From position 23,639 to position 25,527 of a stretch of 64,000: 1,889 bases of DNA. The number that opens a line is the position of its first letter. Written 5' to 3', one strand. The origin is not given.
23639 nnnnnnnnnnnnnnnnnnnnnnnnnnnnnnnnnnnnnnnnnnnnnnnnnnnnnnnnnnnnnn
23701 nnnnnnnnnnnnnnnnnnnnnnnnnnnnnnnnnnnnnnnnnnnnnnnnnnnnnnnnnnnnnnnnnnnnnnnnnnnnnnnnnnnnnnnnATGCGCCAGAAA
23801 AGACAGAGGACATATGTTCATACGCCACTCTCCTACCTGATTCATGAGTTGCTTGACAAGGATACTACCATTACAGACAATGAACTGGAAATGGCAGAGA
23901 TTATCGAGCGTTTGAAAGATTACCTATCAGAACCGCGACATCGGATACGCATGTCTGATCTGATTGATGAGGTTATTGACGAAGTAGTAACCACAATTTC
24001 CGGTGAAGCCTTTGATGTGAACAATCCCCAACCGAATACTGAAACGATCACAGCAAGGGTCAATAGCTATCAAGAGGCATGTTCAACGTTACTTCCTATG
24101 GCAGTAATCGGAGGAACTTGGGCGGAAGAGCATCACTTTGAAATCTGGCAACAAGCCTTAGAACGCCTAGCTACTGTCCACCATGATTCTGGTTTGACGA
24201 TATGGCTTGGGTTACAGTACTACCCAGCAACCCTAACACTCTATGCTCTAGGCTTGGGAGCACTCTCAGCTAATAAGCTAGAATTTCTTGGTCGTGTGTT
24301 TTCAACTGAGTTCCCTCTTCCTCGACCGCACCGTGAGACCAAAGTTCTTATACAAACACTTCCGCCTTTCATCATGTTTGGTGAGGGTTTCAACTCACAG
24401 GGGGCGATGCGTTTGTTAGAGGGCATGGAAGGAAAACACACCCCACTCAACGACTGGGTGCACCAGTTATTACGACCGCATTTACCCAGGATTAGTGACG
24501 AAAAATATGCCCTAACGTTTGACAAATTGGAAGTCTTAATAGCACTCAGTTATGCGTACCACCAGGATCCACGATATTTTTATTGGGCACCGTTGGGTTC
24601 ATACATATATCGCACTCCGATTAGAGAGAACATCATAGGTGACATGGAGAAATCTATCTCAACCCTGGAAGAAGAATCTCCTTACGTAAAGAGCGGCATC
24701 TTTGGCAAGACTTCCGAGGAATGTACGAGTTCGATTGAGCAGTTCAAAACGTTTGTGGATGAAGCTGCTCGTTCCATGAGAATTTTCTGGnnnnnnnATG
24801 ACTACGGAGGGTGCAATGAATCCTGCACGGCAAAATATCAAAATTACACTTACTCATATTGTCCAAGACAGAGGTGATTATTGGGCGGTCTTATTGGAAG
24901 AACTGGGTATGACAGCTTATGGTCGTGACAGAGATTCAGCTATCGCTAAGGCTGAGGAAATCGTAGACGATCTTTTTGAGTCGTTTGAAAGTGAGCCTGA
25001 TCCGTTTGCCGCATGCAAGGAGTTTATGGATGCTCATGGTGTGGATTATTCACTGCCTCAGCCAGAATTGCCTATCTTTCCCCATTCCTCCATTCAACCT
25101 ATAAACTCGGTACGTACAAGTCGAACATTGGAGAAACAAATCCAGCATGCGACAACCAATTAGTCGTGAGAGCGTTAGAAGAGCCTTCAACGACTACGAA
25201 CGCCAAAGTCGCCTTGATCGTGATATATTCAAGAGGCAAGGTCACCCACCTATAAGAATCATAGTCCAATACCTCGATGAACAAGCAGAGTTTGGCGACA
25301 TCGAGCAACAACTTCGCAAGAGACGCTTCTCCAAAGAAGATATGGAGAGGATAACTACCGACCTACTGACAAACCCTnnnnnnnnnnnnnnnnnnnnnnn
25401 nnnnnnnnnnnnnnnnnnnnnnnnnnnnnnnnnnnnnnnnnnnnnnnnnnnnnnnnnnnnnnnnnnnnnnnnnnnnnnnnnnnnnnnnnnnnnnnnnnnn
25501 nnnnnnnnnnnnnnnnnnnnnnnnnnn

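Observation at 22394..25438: Candidate uncharacterised defence/addiction operon: MTase-HNH fusion plus three orphan genes ending in a strong terminator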

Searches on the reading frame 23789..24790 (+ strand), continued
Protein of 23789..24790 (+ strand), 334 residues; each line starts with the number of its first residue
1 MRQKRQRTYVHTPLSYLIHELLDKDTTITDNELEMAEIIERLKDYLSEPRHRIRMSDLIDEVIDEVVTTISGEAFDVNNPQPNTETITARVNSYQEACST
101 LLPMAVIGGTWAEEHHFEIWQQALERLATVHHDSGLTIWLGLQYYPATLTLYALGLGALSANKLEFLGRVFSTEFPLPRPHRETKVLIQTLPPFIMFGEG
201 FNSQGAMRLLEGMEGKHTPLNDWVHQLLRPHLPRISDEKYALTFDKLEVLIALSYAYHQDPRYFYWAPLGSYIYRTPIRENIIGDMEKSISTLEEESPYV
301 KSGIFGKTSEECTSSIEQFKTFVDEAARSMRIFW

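Call 67: find_related_loci(query=A1, collection=metagenome_contigs, flank=5000)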
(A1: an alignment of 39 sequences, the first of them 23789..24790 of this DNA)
Query A1 (334 aa) in metagenome_contigs; peptide patterns used: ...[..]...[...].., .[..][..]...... (x = any residue, [..] = any of these).
121 stretches matched a pattern; 41 encode a relative of the query (tblastn E <= 1e-3); 40 distinct loci.
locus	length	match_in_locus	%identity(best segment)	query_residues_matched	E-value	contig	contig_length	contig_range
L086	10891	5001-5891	52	39-333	2e-100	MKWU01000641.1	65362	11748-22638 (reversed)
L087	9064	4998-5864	47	33-322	3e-88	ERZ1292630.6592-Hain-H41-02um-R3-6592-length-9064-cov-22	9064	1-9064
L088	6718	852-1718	47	33-322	3e-88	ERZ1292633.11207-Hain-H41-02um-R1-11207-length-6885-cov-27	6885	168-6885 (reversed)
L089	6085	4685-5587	47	33-334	3e-88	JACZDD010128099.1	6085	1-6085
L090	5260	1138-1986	48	39-323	7e-85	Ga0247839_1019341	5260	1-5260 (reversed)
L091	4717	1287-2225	44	12-325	1e-82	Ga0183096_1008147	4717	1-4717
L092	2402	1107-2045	44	12-325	5e-85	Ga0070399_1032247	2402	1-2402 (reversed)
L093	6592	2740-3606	47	33-322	1e-82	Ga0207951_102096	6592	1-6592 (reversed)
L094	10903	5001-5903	47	33-334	5e-82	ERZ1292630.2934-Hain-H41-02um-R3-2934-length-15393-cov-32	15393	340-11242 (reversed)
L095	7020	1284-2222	44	12-325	4e-82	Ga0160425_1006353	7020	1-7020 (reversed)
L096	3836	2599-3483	49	33-329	4e-81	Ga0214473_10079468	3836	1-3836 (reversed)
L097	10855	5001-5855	46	42-325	3e-80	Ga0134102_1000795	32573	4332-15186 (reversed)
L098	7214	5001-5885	43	33-325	2e-80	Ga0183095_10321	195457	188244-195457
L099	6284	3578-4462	43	33-325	2e-80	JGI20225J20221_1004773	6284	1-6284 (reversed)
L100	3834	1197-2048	48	39-323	3e-80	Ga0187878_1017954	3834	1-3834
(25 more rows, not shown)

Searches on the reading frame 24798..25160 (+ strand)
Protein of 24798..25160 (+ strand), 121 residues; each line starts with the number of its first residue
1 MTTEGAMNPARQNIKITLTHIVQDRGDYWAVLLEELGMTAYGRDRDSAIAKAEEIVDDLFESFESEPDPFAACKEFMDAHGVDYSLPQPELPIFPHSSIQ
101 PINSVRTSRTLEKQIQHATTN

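Call 3: search_protein_families(library=pfam, proteins=[window:24798-25160:+], max_evalue=1)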
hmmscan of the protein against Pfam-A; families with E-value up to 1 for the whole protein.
window:24798-25160:+ (121 aa): 2 families
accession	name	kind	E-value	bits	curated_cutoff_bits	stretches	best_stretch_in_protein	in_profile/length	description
PF09321.15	DUF1978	-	0.13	12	25.4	1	10-65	155-209/244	Domain of unknown function (DUF1978)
PF00596.27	Aldolase_II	-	0.19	12.1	22.2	1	20-55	139-175/183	Class II Aldolase and Adducin N-terminal domain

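Call 4: search_protein_families(library=padloc, proteins=[window:24798-25160:+], max_evalue=1)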
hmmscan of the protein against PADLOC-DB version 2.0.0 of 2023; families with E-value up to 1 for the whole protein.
window:24798-25160:+ (121 aa): 0 families

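Call 8: search_protein_families(library=ncbifam, proteins=[window:24798-25160:+], max_evalue=1)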
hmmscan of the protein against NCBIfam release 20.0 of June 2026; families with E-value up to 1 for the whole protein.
window:24798-25160:+ (121 aa): 1 family
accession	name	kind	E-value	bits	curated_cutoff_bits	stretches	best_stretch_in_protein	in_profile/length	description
TIGR03328.1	salvage_mtnB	equivalog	0.13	11.8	137.05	1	12-61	138-186/194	methylthioribulose 1-phosphate dehydratase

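Call 9: search_protein_families(library=phrogs, proteins=[window:24798-25160:+], max_evalue=1)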
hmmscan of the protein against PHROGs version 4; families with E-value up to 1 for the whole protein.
window:24798-25160:+ (121 aa): 1 family
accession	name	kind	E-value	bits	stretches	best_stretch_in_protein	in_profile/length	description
phrog_9499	-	unknown function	0.3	12.2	1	18-62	5-43/88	-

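Call 19: find_homologous_proteins(query=window:24798-25160:+, max_evalue=0.01)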
Query window:24798-25160:+ (121 aa): 1 proteins with E <= 0.01 among 4 candidates.
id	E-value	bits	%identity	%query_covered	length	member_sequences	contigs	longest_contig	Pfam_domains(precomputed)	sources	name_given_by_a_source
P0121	9.6e-71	253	100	95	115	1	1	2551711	-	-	-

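Call 34: search_solved_structures(query=window:24816-25160:+, max_evalue=10)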
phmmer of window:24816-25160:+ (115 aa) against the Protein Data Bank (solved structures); distinct sequences matched with E-value up to 10: 1.
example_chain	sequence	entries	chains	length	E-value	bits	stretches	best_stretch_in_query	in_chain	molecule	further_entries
2kp6_A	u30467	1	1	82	0.88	13.2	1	48-89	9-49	Uncharacterized protein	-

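Call 60: predict_structure(alignment_id=A2)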
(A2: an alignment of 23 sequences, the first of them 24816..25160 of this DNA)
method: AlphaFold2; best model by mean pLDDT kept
length: 115 residues; sequences in the alignment: 23
mean_pLDDT: 82.1   pTM: 0.69
mean pLDDT of the five models: 82.1, 81.0, 80.9, 78.8, 74.9
residues with pLDDT >= 90: 55; 70-90: 39; 50-70: 13; < 50: 8
segments of 3 or more residues with pLDDT < 50: 82-86
pLDDT, mean of each block of 10 residues (from residue 1): 77 91 93 96 95 93 91 84 48 65 77 66
secondary structure, 60 per line:
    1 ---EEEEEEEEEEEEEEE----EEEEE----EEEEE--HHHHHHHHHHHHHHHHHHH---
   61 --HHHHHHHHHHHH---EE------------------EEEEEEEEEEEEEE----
elements in order: E4-18 E23-27 E32-36 H39-57 H63-74 E98-111

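Call 64: fold_search(model_id=the predicted structure, library=pdb)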
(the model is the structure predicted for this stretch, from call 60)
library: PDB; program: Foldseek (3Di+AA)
matches with E <= 10: 390; with E <= 0.001: 0
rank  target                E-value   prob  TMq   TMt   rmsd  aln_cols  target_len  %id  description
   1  6g1n_C                4.2e-02  0.85  0.36  0.32  16.3       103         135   20  Crystal structure of the Burkholderia Pseudomallei antitoxin HicB (released 2018-10-31)
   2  3kwr_A                2.5e-01  0.57  0.32  0.43   9.0       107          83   15  Crystal structure of Putative RNA-binding protein (NP_785364.1) from LACTOBACILLUS PLANTARUM at 1.45 A resolution (released 2009-12-22)
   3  3kwr_B                2.6e-01  0.97  0.27  0.37   1.2        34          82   24  Crystal structure of Putative RNA-binding protein (NP_785364.1) from LACTOBACILLUS PLANTARUM at 1.45 A resolution (released 2009-12-22)
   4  2yzt                  9.4e-01  0.60  0.29  0.47   7.4        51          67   14  Crystal structure of uncharacterized conserved protein from Thermus thermophilus HB8 (released 2007-11-06)
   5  6fhs_B                1.1e+00  0.02  0.16  0.07  15.4       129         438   12  CryoEM Structure of INO80core (released 2018-04-25)
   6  3k6q_B                1.5e+00  0.41  0.35  0.30   7.2        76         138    9  CRYSTAL STRUCTURE OF An antitoxin part of a putative toxin/antitoxin system (SWOL_0700) FROM SYNTROPHOMONAS WOLFEI SUB (released 2009-10-27)
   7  5i2m_C                1.5e+00  0.04  0.17  0.07  11.2       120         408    7  CRYSTAL STRUCTURE OF VSV-INDIANA (MUDD-SUMMERS STRAIN) GLYCOPROTEIN UNDER ITS ACIDIC CONFORMATION (released 2016-02-24)
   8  5i2m_A                1.5e+00  0.04  0.18  0.08  12.2       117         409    6  CRYSTAL STRUCTURE OF VSV-INDIANA (MUDD-SUMMERS STRAIN) GLYCOPROTEIN UNDER ITS ACIDIC CONFORMATION (released 2016-02-24)
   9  5i2m_B                1.7e+00  0.03  0.17  0.07  11.2       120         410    7  CRYSTAL STRUCTURE OF VSV-INDIANA (MUDD-SUMMERS STRAIN) GLYCOPROTEIN UNDER ITS ACIDIC CONFORMATION (released 2016-02-24)
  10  5hjd_N                1.9e+00  0.04  0.26  0.22  14.8       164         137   12  AF9 YEATS in complex with histone H3 Crotonylation at K18 (released 2016-04-20)
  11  4d6w_B                1.9e+00  0.04  0.20  0.08  12.7       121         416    4  Crystal Structure of the low pH conformation of Chandipura Virus glycoprotein G ectodomain (released 2015-03-04)
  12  5v1v_A                2.0e+00  0.11  0.24  0.30   9.5        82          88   20  TbiB1 in Complex with the TbiA(alpha) Leader Peptide (released 2018-09-05)
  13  6vm6_B                2.0e+00  0.06  0.17  0.05  10.0        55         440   11  Structure of Acinetobacter baumannii Cap4 SAVED/CARF-domain containing receptor with the cyclic trinucleotide 2'3'3'-c (released 2020-06-17)
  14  3k6q_A                2.1e+00  0.33  0.36  0.30   7.3        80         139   10  CRYSTAL STRUCTURE OF An antitoxin part of a putative toxin/antitoxin system (SWOL_0700) FROM SYNTROPHOMONAS WOLFEI SUB (released 2009-10-27)
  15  6uss_A                2.1e+00  0.08  0.20  0.06   8.6        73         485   14  Catalytic S88C mutant of gut microbial sulfatase from Bacteroides fragilis CAG:558 (released 2020-11-11)
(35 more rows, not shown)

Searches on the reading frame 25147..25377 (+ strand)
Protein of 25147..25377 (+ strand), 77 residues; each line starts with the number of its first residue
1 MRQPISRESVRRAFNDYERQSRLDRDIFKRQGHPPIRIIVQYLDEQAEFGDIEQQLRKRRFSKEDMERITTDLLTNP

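Call 3: search_protein_families(library=pfam, proteins=[window:25147-25377:+], max_evalue=1)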
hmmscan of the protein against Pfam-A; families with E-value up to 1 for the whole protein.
window:25147-25377:+ (77 aa): 0 families

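Call 4: search_protein_families(library=padloc, proteins=[window:25147-25377:+], max_evalue=1)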
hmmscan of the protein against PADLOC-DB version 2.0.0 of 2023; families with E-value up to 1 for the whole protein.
window:25147-25377:+ (77 aa): 0 families

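Call 8: search_protein_families(library=ncbifam, proteins=[window:25147-25377:+], max_evalue=1)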
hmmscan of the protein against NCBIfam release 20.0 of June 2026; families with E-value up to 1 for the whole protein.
window:25147-25377:+ (77 aa): 0 families

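Call 9: search_protein_families(library=phrogs, proteins=[window:25147-25377:+], max_evalue=1)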
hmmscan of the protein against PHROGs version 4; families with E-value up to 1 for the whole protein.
window:25147-25377:+ (77 aa): 0 families

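Call 93: search_solved_structures(query=A3, max_evalue=10, show_alignments=2)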
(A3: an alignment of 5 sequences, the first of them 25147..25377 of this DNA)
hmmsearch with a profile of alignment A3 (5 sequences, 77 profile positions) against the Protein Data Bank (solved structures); distinct sequences matched with E-value up to 10: 7.
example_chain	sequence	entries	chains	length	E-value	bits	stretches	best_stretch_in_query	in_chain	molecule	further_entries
8cwy_A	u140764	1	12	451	1.7e-08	37.5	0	51-75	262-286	T32-15-1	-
8cws_A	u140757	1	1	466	2.4e-08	37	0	51-75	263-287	F4132-2 Chain A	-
4cj9_A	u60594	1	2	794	6.6e-05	26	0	51-73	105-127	BURRH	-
4cja_A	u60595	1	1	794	7e-05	25.9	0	51-73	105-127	BURRH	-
5cwb_A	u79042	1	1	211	0.00045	23.3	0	50-75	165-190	Designed helical repeat protein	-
7mwr_B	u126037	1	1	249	0.36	14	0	51-75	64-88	LHD101B4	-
6w2q_A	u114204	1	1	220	1.3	12.3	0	50-75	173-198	Junction 34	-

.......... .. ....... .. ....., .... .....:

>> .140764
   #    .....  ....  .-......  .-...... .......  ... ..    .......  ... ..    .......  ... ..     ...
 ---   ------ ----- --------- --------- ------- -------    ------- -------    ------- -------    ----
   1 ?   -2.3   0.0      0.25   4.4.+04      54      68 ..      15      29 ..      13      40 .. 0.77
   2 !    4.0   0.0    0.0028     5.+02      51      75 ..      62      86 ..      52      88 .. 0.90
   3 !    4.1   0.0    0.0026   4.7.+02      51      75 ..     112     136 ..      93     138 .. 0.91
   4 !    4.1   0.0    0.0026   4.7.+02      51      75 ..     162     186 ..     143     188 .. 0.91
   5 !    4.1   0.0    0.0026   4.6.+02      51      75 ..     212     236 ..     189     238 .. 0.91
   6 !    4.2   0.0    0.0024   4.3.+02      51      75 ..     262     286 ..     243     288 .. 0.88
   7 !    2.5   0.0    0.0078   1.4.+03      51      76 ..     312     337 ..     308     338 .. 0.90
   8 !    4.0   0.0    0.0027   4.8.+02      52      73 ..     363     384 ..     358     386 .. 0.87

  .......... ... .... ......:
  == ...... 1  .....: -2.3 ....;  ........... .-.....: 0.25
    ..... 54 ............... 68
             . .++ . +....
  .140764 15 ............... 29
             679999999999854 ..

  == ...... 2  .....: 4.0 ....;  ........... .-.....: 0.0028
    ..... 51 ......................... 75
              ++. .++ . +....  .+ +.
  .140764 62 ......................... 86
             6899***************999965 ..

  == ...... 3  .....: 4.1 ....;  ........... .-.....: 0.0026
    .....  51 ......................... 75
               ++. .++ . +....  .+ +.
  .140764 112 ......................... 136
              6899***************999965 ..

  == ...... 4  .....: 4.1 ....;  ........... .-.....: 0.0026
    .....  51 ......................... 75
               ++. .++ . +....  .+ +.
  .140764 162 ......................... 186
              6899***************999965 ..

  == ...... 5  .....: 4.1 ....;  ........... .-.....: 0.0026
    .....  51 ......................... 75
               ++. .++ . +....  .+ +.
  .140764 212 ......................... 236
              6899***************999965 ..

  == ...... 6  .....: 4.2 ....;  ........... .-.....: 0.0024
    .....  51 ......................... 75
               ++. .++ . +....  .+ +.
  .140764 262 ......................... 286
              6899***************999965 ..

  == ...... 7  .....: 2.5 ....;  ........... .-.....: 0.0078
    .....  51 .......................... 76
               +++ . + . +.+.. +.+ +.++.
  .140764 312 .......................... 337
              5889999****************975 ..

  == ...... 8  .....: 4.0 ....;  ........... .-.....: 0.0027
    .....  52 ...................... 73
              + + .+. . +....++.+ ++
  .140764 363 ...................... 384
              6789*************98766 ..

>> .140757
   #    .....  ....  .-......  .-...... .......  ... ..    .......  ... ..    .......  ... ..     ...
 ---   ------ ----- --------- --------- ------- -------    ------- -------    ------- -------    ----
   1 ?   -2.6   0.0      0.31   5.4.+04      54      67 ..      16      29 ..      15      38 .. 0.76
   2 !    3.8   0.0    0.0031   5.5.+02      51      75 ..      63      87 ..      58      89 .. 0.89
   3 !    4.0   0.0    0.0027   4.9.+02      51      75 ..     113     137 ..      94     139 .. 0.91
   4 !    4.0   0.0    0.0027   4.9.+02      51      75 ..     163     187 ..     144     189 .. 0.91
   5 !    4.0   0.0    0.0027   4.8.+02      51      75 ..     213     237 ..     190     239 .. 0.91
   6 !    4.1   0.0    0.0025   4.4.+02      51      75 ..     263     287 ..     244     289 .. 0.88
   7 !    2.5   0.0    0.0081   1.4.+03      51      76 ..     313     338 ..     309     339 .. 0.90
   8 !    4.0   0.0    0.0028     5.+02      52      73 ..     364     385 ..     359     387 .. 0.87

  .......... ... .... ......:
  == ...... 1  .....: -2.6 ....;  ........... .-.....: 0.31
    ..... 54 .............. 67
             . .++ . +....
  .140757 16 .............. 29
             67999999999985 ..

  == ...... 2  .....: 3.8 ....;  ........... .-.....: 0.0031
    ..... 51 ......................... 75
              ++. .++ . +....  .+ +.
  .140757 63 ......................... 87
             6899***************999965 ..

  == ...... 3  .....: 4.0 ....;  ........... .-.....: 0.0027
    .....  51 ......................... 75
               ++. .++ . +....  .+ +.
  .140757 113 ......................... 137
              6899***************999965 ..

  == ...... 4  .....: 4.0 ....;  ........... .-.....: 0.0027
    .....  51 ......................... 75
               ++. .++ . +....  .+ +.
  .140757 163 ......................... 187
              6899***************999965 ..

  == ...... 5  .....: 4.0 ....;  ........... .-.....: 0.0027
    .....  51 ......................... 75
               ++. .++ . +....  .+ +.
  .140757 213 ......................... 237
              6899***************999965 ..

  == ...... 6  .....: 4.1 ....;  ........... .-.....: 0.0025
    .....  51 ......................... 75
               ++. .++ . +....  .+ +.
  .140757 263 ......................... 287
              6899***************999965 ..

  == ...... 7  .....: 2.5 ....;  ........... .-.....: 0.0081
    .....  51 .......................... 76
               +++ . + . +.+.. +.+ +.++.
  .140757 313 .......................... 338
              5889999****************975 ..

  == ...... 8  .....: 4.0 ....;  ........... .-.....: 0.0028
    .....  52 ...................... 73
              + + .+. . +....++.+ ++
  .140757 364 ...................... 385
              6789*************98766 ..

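Call 94: search_protein_families(library=pfam, alignment_id=A3, max_evalue=10)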
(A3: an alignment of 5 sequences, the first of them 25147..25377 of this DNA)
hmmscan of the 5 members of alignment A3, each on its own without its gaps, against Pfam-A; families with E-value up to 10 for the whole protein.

A. member 1, window:25147-25377:+ (77 aa): 0 families

B. families by the number of members that match (of 5 scanned): 4 families
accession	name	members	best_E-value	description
PF21982.2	RecX_HTH1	2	0.0012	RecX, first three-helix domain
PF18579.7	Raf1_HTH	1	0.012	Rubisco accumulation factor 1 helix turn helix domain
PF06809.16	NPDC1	1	0.057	Neural proliferation differentiation control-1 protein (NPDC1)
PF22659.2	YycE-like_C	1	0.082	YycE-like C-terminal domain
